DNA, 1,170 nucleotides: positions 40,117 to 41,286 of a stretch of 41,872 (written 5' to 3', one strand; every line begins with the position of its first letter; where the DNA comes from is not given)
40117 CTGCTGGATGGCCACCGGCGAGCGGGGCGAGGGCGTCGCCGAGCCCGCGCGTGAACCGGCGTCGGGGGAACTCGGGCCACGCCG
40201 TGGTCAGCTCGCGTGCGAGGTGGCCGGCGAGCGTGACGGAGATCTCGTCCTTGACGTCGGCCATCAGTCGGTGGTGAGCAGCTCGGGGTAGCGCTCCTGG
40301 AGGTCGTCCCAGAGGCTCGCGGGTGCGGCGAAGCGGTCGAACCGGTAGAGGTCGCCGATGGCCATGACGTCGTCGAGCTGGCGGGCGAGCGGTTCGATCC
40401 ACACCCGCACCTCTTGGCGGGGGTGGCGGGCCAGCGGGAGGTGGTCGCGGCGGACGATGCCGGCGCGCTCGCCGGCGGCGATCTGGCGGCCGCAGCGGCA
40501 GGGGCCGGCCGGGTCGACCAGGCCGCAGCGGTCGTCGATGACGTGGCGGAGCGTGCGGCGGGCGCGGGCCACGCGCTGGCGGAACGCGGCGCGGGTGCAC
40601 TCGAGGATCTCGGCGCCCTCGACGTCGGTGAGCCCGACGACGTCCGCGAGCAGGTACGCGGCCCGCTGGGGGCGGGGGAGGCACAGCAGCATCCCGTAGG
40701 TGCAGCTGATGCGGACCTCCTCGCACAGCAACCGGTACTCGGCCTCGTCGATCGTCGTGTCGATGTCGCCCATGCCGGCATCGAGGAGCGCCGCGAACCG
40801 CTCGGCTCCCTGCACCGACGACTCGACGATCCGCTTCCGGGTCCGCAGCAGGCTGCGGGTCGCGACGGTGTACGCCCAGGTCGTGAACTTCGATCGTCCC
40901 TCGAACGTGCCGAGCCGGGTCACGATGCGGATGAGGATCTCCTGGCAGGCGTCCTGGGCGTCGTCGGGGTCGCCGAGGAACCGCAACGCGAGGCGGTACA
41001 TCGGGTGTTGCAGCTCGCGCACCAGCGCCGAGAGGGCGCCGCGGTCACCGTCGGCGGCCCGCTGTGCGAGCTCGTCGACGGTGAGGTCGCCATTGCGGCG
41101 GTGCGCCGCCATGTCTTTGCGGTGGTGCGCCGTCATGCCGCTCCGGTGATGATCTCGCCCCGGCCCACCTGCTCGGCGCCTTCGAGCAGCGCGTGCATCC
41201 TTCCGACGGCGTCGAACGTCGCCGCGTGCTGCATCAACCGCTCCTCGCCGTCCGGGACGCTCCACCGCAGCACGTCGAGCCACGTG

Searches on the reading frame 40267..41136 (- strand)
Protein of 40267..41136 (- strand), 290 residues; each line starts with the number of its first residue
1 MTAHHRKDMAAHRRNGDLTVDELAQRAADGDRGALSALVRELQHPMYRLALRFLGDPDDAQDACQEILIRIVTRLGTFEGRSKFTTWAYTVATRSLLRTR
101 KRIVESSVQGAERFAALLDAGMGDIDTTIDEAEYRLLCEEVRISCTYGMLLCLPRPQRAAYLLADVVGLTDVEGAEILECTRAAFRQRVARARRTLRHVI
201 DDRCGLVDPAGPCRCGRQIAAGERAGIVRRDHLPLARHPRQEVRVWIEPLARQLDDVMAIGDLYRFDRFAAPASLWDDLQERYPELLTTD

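Call 52: search_protein_families(library=pfam, proteins=[window:40267-41136:-], max_evalue=0.001)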
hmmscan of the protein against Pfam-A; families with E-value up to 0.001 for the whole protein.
seq(290 aa): 2 families
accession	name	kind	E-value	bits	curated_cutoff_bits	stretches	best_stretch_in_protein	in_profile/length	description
PF04542.20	Sigma70_r2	-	1.8e-15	56.9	24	1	38-101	1-66/71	Sigma-70 region 2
PF08281.18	Sigma70_r4_2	-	1.8e-08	34.3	25.7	1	149-196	7-54/54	Sigma-70, region 4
